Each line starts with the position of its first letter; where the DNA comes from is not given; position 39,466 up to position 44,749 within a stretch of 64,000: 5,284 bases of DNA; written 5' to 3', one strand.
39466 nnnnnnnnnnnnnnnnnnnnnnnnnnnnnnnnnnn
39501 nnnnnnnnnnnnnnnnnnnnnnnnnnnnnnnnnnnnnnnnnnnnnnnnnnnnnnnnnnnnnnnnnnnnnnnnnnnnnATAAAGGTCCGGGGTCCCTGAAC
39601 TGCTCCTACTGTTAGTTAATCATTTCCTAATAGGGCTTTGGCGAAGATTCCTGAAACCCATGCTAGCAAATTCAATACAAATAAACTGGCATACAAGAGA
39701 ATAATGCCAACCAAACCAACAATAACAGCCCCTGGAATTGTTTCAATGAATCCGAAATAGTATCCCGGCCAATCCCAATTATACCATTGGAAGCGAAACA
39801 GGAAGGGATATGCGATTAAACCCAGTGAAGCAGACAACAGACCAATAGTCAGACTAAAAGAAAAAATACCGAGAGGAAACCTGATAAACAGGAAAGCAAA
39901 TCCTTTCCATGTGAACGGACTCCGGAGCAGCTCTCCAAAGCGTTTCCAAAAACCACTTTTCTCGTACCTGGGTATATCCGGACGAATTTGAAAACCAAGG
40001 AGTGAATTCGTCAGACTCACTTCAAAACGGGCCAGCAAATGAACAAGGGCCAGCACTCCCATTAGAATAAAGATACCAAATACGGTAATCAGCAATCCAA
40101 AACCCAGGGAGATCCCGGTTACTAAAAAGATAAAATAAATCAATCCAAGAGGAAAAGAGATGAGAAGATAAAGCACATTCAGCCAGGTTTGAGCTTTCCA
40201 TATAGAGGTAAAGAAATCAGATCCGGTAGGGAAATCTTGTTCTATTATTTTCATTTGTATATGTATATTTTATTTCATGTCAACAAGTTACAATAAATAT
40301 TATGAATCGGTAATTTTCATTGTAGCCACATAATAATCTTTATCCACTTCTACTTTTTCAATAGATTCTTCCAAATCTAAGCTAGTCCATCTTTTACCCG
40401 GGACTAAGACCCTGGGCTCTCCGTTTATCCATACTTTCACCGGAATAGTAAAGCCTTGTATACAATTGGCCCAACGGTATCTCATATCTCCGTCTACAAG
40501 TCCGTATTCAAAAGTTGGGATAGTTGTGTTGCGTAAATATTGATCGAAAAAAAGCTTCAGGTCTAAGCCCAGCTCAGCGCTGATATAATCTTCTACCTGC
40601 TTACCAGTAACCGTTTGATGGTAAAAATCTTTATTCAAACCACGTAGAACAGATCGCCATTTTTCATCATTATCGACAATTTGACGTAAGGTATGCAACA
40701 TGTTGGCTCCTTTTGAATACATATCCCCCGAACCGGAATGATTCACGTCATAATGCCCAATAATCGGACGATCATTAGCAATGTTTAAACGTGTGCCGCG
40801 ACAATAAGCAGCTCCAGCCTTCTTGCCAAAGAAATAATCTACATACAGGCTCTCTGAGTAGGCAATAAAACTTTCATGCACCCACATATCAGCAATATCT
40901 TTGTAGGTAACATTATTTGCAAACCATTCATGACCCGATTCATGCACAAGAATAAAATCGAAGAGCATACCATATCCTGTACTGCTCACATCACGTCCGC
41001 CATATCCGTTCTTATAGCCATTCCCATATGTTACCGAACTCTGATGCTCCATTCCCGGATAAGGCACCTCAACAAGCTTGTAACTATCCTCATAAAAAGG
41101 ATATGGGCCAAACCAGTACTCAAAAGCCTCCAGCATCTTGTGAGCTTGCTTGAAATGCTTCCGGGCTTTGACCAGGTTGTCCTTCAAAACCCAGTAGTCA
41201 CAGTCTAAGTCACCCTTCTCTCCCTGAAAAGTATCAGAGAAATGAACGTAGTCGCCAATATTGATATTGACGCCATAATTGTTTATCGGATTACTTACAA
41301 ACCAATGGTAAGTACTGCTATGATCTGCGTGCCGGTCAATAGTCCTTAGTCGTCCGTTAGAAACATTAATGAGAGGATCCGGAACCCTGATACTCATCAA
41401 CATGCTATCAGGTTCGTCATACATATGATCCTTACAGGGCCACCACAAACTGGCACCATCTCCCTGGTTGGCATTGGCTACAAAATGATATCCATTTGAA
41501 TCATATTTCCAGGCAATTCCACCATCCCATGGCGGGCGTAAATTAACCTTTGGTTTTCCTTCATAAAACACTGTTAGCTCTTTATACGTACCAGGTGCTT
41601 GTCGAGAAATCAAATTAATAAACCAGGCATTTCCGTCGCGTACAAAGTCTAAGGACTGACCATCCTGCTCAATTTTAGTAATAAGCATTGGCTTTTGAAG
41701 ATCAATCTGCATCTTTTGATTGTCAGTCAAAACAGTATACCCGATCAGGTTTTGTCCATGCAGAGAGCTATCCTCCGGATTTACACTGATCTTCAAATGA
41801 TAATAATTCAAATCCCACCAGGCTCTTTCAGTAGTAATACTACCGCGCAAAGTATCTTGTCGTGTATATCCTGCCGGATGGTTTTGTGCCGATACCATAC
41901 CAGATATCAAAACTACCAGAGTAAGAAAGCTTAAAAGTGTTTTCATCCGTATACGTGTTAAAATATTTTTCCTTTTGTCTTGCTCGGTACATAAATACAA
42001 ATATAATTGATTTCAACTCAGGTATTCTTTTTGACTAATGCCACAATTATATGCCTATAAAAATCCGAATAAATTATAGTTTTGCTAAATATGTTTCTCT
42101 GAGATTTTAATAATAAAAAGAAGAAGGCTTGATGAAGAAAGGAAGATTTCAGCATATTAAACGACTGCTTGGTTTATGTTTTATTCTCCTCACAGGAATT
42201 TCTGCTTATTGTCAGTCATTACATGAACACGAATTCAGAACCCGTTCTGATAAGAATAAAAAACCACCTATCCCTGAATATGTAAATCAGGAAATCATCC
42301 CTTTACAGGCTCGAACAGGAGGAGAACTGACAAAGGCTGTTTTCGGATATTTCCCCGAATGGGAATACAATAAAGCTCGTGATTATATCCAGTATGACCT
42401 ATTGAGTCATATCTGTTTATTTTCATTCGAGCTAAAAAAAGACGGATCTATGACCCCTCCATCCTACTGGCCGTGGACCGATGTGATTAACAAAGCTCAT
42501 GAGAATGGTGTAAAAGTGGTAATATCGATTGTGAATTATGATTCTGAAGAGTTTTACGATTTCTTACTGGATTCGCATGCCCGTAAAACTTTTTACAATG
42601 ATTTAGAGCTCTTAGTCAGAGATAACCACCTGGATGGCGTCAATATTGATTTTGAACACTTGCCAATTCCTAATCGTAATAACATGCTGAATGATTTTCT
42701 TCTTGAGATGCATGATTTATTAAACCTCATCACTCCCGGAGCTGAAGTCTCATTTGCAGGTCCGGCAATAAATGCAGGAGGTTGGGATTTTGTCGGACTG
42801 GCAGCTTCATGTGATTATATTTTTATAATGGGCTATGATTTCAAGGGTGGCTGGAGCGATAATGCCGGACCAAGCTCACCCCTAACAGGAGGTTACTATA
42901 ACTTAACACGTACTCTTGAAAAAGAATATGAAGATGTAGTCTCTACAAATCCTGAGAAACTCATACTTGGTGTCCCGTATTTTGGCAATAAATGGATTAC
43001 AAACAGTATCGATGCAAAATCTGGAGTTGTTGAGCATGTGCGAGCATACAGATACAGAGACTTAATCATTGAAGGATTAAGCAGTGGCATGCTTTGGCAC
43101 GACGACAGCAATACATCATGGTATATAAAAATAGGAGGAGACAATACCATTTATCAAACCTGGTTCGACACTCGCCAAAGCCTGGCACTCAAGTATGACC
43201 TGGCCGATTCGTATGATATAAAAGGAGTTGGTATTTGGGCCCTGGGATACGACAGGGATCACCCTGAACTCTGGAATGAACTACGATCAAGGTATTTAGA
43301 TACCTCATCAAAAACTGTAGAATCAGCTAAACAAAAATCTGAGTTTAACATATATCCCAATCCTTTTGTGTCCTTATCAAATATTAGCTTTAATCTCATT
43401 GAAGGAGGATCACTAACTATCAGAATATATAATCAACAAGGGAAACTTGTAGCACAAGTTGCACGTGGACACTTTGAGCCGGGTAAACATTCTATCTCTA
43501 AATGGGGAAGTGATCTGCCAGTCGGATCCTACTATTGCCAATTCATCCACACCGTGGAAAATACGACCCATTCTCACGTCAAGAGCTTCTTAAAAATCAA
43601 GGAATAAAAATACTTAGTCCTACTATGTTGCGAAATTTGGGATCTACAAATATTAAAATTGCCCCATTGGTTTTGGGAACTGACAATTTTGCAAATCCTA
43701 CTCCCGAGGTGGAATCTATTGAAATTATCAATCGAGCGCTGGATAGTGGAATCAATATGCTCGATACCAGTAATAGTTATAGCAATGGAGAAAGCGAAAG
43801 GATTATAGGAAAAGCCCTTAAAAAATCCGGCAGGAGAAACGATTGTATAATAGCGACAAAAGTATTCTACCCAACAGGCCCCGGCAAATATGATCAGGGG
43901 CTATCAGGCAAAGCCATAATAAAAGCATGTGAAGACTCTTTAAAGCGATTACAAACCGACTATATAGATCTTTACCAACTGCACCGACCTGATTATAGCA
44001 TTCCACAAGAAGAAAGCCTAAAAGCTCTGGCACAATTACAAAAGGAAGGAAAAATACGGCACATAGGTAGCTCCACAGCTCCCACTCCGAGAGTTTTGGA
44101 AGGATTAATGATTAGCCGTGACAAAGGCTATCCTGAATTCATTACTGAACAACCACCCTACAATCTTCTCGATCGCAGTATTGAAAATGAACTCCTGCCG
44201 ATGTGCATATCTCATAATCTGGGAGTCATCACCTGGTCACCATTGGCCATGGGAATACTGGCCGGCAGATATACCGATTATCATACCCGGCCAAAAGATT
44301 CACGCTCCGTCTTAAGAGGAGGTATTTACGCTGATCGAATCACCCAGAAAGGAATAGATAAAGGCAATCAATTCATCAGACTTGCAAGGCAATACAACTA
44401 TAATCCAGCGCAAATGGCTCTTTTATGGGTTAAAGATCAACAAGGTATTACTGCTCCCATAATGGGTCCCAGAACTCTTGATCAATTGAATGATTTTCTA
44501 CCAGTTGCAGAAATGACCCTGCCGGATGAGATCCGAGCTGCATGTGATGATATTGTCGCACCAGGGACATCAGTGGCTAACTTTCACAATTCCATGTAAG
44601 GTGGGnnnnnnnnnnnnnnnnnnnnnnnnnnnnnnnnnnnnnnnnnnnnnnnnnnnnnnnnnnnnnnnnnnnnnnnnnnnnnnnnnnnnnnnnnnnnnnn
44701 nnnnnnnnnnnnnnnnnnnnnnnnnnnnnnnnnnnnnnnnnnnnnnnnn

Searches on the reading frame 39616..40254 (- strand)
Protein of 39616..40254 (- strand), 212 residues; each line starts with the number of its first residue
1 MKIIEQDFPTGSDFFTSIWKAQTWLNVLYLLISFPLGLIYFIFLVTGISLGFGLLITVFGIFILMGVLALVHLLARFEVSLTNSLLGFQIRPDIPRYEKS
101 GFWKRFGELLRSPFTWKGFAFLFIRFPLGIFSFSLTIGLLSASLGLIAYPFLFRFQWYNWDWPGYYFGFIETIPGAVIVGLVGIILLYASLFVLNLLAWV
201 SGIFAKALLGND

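Call 76: search_protein_families(library=pfam, proteins=[window:39616-40254:-], max_evalue=0.00001)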
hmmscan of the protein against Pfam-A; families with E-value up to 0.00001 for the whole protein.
window:39616-40254:- (212 aa): 1 family
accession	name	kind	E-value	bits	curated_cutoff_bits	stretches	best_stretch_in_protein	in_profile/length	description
PF13796.11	Sensor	-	5.3e-35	121.3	28.2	1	29-209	1-162/162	Putative sensor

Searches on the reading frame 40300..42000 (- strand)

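Call 76: search_protein_families(library=pfam, proteins=[window:40300-42000:-], max_evalue=0.00001)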
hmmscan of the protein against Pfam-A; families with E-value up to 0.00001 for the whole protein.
window:40300-42000:- (566 aa): 1 family
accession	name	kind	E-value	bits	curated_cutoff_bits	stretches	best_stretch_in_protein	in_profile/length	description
PF01433.26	Peptidase_M1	-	2.6e-14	53.8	27.7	1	285-488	5-218/218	Peptidase family M1 domain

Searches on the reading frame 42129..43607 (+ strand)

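Call 76: search_protein_families(library=pfam, proteins=[window:42129-43607:+], max_evalue=0.00001)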
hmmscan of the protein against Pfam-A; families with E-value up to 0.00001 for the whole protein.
window:42129-43607:+ (492 aa): 2 families
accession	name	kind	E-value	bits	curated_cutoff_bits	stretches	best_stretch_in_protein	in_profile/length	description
PF00704.34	Glyco_hydro_18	-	1.6e-36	127.1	29.6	1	71-375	2-317/317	Glycosyl hydrolases family 18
PF18962.6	Por_Secre_tail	-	1.6e-06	28.8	27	1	408-480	1-70/75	Secretion system C-terminal sorting domain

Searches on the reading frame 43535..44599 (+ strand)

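Call 77: search_protein_families(library=pfam, proteins=[window:43535-44599:+], max_evalue=0.00001)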
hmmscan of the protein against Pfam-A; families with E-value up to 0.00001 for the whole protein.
window:43535-44599:+ (354 aa): 1 family
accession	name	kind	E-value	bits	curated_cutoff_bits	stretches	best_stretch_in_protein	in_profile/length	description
PF00248.27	Aldo_ket_red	-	3.3e-71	240.2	24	1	44-341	1-290/291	Aldo/keto reductase family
